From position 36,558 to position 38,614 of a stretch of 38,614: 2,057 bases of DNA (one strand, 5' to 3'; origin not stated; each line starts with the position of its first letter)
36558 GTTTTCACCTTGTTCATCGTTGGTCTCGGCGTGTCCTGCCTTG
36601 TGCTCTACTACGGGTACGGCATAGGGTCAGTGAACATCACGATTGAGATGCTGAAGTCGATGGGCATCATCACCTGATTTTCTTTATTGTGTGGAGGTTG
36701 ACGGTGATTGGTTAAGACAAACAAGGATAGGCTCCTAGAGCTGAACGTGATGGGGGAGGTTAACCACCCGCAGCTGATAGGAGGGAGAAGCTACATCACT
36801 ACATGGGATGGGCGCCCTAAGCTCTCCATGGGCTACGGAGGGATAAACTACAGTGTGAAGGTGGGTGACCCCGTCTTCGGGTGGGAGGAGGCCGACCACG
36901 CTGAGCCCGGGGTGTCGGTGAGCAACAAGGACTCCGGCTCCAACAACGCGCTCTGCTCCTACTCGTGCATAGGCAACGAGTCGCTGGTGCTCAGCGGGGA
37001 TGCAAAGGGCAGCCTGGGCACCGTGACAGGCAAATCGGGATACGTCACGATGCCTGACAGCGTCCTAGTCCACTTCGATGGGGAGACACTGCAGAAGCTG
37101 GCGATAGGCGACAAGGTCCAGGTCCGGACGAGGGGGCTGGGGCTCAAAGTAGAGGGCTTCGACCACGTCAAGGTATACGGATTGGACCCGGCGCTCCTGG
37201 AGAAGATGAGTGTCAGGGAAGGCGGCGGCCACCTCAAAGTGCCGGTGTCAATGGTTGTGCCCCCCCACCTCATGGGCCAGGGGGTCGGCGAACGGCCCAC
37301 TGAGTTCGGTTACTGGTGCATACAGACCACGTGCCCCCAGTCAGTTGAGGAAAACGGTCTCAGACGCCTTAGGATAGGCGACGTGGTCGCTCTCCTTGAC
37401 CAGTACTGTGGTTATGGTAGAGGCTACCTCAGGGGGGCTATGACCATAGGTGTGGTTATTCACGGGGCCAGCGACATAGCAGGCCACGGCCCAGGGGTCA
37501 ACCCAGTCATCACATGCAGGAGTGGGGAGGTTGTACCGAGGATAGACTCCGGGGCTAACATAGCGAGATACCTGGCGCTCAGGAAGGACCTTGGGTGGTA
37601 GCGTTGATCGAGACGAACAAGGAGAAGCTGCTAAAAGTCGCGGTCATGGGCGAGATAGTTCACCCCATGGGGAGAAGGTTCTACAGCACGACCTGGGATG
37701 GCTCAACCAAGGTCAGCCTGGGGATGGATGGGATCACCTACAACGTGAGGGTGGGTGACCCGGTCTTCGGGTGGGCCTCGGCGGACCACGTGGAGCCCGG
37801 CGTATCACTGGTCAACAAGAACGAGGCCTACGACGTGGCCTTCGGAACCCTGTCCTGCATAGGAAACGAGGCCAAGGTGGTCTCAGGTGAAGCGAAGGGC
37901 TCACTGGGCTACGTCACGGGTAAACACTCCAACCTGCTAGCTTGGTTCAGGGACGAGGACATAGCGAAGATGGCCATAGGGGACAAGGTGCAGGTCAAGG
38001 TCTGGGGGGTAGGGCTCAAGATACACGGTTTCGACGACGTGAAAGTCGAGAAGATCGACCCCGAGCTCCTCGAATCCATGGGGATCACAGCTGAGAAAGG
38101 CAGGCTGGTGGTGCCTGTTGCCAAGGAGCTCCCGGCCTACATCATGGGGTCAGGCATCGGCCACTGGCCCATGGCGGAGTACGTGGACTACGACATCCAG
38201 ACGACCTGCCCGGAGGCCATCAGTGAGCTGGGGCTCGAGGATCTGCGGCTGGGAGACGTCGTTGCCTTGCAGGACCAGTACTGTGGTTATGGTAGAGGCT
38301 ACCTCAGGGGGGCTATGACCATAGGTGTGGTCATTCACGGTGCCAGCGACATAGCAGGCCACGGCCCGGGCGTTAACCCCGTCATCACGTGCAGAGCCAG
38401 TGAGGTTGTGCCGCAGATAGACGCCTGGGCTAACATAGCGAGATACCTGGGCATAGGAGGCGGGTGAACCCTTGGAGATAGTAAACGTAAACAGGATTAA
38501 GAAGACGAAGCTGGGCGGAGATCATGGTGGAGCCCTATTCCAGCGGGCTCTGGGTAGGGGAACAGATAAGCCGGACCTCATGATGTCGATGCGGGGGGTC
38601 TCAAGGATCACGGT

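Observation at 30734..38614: ECF-type importer operon with an embedded TldD/TldE protease pair and two uncharacterised tandem paralogs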

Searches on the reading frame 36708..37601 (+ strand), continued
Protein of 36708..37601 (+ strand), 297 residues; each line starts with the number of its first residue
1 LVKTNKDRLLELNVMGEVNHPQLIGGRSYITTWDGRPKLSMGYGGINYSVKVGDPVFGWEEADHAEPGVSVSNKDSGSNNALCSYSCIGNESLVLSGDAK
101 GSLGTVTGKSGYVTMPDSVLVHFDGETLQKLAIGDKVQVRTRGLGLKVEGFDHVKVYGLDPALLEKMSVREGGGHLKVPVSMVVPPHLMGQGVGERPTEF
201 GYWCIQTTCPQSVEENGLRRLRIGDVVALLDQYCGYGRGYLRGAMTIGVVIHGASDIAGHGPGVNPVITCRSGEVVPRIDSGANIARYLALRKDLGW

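Call 64: predict_structure(alignment_id=A2)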
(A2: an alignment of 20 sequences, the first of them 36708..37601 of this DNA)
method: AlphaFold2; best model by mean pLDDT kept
length: 297 residues; sequences in the alignment: 20
mean_pLDDT: 84.3   pTM: 0.88
mean pLDDT of the five models: 84.3, 83.8, 82.5, 74.3, 72.6
residues with pLDDT >= 90: 152; 70-90: 92; 50-70: 45; < 50: 8
segments of 3 or more residues with pLDDT < 50: 23-26, 192-195
pLDDT, mean of each block of 10 residues (from residue 1): 92 91 55 72 63 82 73 89 92 98 93 69 91 95 93 91 95 95 88 50 71 89 94 80 93 74 89 94 96 83
secondary structure, 60 per line:
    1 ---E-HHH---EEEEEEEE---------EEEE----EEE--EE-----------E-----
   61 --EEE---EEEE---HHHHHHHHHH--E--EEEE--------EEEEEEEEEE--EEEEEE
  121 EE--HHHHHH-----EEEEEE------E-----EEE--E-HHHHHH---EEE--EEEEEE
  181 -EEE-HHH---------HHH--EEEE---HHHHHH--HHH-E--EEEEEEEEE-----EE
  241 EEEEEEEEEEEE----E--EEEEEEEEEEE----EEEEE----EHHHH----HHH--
elements in order: E12-19 E29-32 E37-39 E63-65 E69-72 H76-85 E91-94 E103-112 E115-122 H125-130 E136-141 E154-156 H161-166 E170-172 E175-180 E182-184 E203-206 H210-215 E225-233 E239-252 E260-270 E275-279 H285-288

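Call 67: fold_search(model_id=the predicted structure, library=pdb)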
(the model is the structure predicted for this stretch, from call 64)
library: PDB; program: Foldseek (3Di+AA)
matches with E <= 10: 570; with E <= 0.001: 7
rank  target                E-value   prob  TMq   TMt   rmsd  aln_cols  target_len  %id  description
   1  3dcl_E                7.0e-34  1.00  0.88  0.93   2.0       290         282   43  Crystal structure of TM1086 (released 2008-08-05)
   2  3dcl_A                1.0e-33  1.00  0.88  0.92   2.1       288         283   43  Crystal structure of TM1086 (released 2008-08-05)
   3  3dcl_B                1.2e-33  1.00  0.88  0.93   2.0       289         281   42  Crystal structure of TM1086 (released 2008-08-05)
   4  3dcl_C                1.3e-33  1.00  0.88  0.93   2.1       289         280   43  Crystal structure of TM1086 (released 2008-08-05)
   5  3dcl_D                2.6e-33  1.00  0.88  0.93   2.1       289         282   43  Crystal structure of TM1086 (released 2008-08-05)
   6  3n99_g                4.9e-33  1.00  0.88  0.91   2.0       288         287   43  Crystal structure of TM1086 (released 2010-06-16)
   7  3n99_G                5.2e-33  1.00  0.88  0.92   2.0       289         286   43  Crystal structure of TM1086 (released 2010-06-16)
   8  4kku_A                5.3e-03  0.30  0.20  0.22  23.7       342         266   11  Structure of BesA (Selenomethinone derivative - P212121) (released 2013-07-10)
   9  4kkt_D                6.3e-03  0.30  0.20  0.23  22.4       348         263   10  Crystal Structure of BesA (P21 form) (released 2013-07-10)
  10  4kkt_C                6.7e-03  0.30  0.20  0.23  23.7       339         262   12  Crystal Structure of BesA (P21 form) (released 2013-07-10)
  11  4kku_B                8.4e-03  0.23  0.20  0.22  22.1       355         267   10  Structure of BesA (Selenomethinone derivative - P212121) (released 2013-07-10)
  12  4kkt_B                8.9e-03  0.25  0.20  0.23  22.9       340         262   10  Crystal Structure of BesA (P21 form) (released 2013-07-10)
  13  4kkt_A                1.0e-02  0.23  0.20  0.22  22.2       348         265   10  Crystal Structure of BesA (P21 form) (released 2013-07-10)
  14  4kks                  3.8e-02  0.13  0.19  0.20  24.0       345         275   11  Crystal Structure of BesA (C2 form) (released 2013-07-10)
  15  9l0f_G                1.1e-01  0.09  0.17  0.22  19.2       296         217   12  Structure of flexible tail tube of bacteriophage T1 (released 2025-03-12)
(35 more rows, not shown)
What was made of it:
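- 36708..37601 (+): DUF4438 paralog A (TM1086 family), function unknown. The model matches TM1086 at TM 0.88 and nothing else (call 67).
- On DUF4438 / TM1086 family: TM 0.88 to 3dcl (call 67).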

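Call 76: search_protein_families(library=pfam, proteins=[L082:6703-8778:+, L022:6235-7701:-, L072:18247-19638:+, L066:10904-11560:+, L038:5520-6170:+, L052:14710-15534:+, L052:15550-16176:+, L052:16177-17028:+, L052:17029-17634:+, L057:7313-7849:-], max_evalue=0.001)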
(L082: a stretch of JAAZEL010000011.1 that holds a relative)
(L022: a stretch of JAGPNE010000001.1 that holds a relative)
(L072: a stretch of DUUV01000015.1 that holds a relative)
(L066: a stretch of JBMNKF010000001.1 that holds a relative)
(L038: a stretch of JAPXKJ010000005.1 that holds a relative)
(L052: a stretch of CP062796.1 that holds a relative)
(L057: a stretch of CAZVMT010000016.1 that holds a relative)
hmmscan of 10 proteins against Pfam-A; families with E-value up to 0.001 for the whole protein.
L082:6703-8778:+ (691 aa): 9 families
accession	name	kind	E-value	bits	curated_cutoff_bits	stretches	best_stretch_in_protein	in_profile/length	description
PF00326.27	Peptidase_S9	-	7.2e-57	192.7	22.6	1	463-675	1-212/213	Prolyl oligopeptidase family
PF07676.18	PD40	-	1.8e-45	152.4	20.9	3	60-95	2-38/38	WD40-like Beta Propeller Repeat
PF00930.27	DPPIV_N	-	2.5e-14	53.2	22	0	24-108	1-80/354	Dipeptidyl peptidase IV (DPP IV) N-terminal region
PF20434.5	BD-FAE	-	5.6e-09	36.3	26.8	1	444-629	10-214/215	BD-FAE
PF01738.24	DLH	-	9.2e-06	25.8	21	1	514-648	85-187/217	Dienelactone hydrolase family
PF25174.1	Beta-prop_THOC3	-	1.6e-05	24.5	305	0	67-128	89-147/272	THOC3 beta-propeller domain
PF02129.25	Peptidase_S15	-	1.9e-05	24.9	23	0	458-564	46-134/262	X-Pro dipeptidyl-peptidase (S15 family)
PF10647.15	Gmad1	-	0.00062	20.1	20.5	0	63-124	19-78/251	Lipoprotein LpqB beta-propeller domain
PF12146.15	Hydrolase_4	-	0.00073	19.3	27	0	600-649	187-234/239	Serine aminopeptidase, S33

L022:6235-7701:- (488 aa): 2 families
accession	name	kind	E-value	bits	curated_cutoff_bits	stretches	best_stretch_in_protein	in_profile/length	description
PF07687.19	M20_dimer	-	9.2e-09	35.7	21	1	197-288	7-100/107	Peptidase dimerisation domain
PF01546.33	Peptidase_M20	-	1.4e-06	28.8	24.6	1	89-327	2-145/206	Peptidase family M20/M25/M40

L072:18247-19638:+ (463 aa): 2 families
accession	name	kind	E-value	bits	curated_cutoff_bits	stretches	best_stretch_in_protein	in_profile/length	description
PF01546.33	Peptidase_M20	-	1.9e-33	116.6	24.6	1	86-461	1-205/206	Peptidase family M20/M25/M40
PF07687.19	M20_dimer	-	4.7e-12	46.2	21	1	198-362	2-102/107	Peptidase dimerisation domain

L066:10904-11560:+ (218 aa): 1 family
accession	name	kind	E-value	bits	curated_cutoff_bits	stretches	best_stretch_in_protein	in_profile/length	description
PF02589.21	LUD_dom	-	6.6e-43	147.1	22.6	1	20-212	5-189/189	LUD domain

L038:5520-6170:+ (216 aa): 2 families
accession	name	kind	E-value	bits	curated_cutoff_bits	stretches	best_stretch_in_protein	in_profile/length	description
PF01205.25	UPF0029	-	4.1e-38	130.1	27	1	23-128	1-107/107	Uncharacterized protein family UPF0029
PF09186.17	DUF1949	-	9.3e-11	41.9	23.7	1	144-199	1-56/56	Domain of unknown function (DUF1949)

L052:14710-15534:+ (274 aa): 1 family
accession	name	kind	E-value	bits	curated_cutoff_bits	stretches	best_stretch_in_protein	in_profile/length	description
PF20539.3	DUF6754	-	1.4e-95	319.7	27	1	20-270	8-255/257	Domain of unknown function (DUF6754)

L052:15550-16176:+ (208 aa): 0 families

L052:16177-17028:+ (283 aa): 0 families

L052:17029-17634:+ (201 aa): 0 families

L057:7313-7849:- (178 aa): 1 family
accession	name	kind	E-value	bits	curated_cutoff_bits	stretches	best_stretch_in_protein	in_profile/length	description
PF01613.24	Flavin_Reduct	-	5.7e-36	124.4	27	1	16-153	5-140/153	Flavin reductase like domain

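Call 89: search_protein_families(library=pfam, proteins=[L015:8199-8900:-, L011:14417-15742:-, L084:13248-14777:-, L035:5600-6208:-, L027:17842-18588:+, L062:6751-7125:+, L051:6729-7607:+, L028:5618-7579:-, L003:7209-7763:-, L003:3577-4398:+], max_evalue=0.00001)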
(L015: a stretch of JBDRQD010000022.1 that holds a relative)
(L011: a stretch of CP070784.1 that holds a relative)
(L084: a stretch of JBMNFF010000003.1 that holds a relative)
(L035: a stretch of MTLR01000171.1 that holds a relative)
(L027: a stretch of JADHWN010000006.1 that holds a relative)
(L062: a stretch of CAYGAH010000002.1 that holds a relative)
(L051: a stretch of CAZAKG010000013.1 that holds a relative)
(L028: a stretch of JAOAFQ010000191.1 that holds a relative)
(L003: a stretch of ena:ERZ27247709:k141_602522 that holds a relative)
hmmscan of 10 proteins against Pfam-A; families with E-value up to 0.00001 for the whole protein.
L015:8199-8900:- (233 aa): 2 families
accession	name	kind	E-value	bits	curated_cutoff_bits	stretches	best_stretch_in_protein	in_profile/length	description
PF00227.31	Proteasome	-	6.7e-51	173.1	22.4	1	30-214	1-189/189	Proteasome subunit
PF10584.14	Proteasome_A_N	-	3.1e-12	46.3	27.7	1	7-28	1-22/23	Proteasome subunit A N-terminal signature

L011:14417-15742:- (441 aa): 3 families
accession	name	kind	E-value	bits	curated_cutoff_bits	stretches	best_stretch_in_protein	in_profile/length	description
PF08489.16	TiaS_FLD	-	2.8e-40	137.5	21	1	142-255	2-116/116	TiaS FLD domain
PF22641.2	TiaS_TCKD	-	7.5e-26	91.4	27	1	5-139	2-155/156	TiaS TCKD domain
PF23783.1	Zn_ribbon_TiaS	-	6.6e-14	51.8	27.3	1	358-400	1-41/41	TiaS C-terminal zinc ribbon domain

L084:13248-14777:- (509 aa): 2 families
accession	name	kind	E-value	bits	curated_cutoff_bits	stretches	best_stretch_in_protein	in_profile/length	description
PF01256.23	Carb_kinase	-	7.8e-52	176.6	27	1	252-494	2-237/242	NAD(P)H-hydrate dehydratase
PF03853.21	YjeF_N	-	3.3e-37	128.5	24.9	1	35-194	4-169/169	YjeF-related protein N-terminus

L035:5600-6208:- (202 aa): 1 family
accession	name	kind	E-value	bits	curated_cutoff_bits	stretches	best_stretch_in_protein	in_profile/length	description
PF01066.26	CDP-OH_P_transf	-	4.2e-13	50.4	22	1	26-177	3-150/152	CDP-alcohol phosphatidyltransferase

L027:17842-18588:+ (248 aa): 3 families
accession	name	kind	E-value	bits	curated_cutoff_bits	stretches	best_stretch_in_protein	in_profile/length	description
PF00702.32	Hydrolase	-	2.3e-26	93.8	26.4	1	16-214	4-191/191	haloacid dehalogenase-like hydrolase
PF13419.12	HAD_2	-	4.2e-25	89.3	23.8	1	108-219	67-177/178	Haloacid dehalogenase-like hydrolase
PF13242.12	Hydrolase_like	-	2e-07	31.3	22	1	177-240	4-70/75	HAD-hyrolase-like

L062:6751-7125:+ (124 aa): 1 family
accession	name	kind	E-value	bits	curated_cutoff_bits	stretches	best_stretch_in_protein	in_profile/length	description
PF04126.18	Cyclophil_like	-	2.1e-17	63.5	27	1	15-122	7-120/120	Cyclophilin-like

L051:6729-7607:+ (292 aa): 4 families
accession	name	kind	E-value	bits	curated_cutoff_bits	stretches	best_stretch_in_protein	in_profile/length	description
PF08443.16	RimK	-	2.2e-28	99.6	21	1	101-286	1-187/188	RimK-like ATP-grasp domain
PF02955.21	GSH-S_ATP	-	1.3e-11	44.7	23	1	118-250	12-151/175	Prokaryotic glutathione synthetase, ATP-grasp domain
PF02655.19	ATP-grasp_3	-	1.7e-09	38.4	23.2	1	101-264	1-155/160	ATP-grasp domain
PF14397.11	ATPgrasp_ST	-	2.1e-09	37.4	31.4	0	228-276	216-266/278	Sugar-transfer associated ATP-grasp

L028:5618-7579:- (653 aa): 2 families
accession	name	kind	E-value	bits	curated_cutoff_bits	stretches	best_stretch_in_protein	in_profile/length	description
PF01314.23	AFOR_C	-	3.5e-67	227.6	27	1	298-652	35-385/385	Aldehyde ferredoxin oxidoreductase, domains 2 & 3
PF02730.20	AFOR_N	-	3.8e-47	161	29.8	1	15-239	2-198/199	Aldehyde ferredoxin oxidoreductase, N-terminal domain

L003:7209-7763:- (184 aa): 5 families
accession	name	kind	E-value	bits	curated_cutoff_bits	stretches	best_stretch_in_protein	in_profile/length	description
PF00583.31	Acetyltransf_1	-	6.4e-15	55.9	20.7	1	71-156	34-116/116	Acetyltransferase (GNAT) family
PF13302.13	Acetyltransf_3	-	3e-14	54.3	25.4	1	19-157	2-138/138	Acetyltransferase (GNAT) domain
PF13508.13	Acetyltransf_7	-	1e-09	39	27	1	74-158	7-84/84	Acetyltransferase (GNAT) domain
PF08445.16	FR47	-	1.2e-07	32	22.1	1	104-158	26-79/86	FR47-like protein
PF13420.13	Acetyltransf_4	-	9.7e-06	26.1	24.3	0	77-161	54-139/155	Acetyltransferase (GNAT) domain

L003:3577-4398:+ (273 aa): 3 families
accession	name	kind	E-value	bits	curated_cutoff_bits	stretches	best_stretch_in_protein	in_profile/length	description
PF00561.26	Abhydrolase_1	-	5.8e-14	52.8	25.8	1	24-118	1-98/245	alpha/beta hydrolase fold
PF12146.15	Hydrolase_4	-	1.6e-12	47.7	27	1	26-124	7-111/239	Serine aminopeptidase, S33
PF12697.13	Abhydrolase_6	-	1.2e-09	39.6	26.3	1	26-252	1-206/217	Alpha/beta hydrolase family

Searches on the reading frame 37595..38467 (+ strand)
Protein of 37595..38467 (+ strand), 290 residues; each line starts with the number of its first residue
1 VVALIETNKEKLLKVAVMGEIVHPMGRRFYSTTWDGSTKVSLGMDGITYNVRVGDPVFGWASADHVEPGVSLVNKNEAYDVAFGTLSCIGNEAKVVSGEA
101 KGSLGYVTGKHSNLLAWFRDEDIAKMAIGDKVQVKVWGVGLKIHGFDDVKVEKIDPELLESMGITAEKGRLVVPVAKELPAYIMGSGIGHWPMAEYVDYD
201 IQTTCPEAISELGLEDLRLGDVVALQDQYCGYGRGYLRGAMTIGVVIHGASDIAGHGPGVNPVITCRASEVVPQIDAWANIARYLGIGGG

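Call 3: search_protein_families(library=pfam, proteins=[window:37595-38467:+], max_evalue=0.1)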
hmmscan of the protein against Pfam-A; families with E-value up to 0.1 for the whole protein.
window:37595-38467:+ (290 aa): 2 families
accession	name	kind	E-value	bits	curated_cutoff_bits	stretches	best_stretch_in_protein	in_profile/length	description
PF14505.12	DUF4438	-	4.4e-43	146.7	24.9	1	30-160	1-135/135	Domain of unknown function (DUF4438), N-terminal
PF20999.2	DUF4438_C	-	6.3e-41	139.6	27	1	162-285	2-124/124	Domain of unknown function (DUF4438), C-terminal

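Call 4: search_protein_families(library=ncbifam, proteins=[window:37595-38467:+], max_evalue=0.1)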
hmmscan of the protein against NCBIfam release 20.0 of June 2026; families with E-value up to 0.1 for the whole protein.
window:37595-38467:+ (290 aa): 0 families

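Call 11: find_encoding_contigs(protein=window:37595-38467:+, flank=10000, max_places=6)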
Protein window:37595-38467:+ (290 aa): no gene with exactly this product is on record in the collection.
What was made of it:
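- Tried and rejected: The exact-sequence look-up of paralog B failed (call 11).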
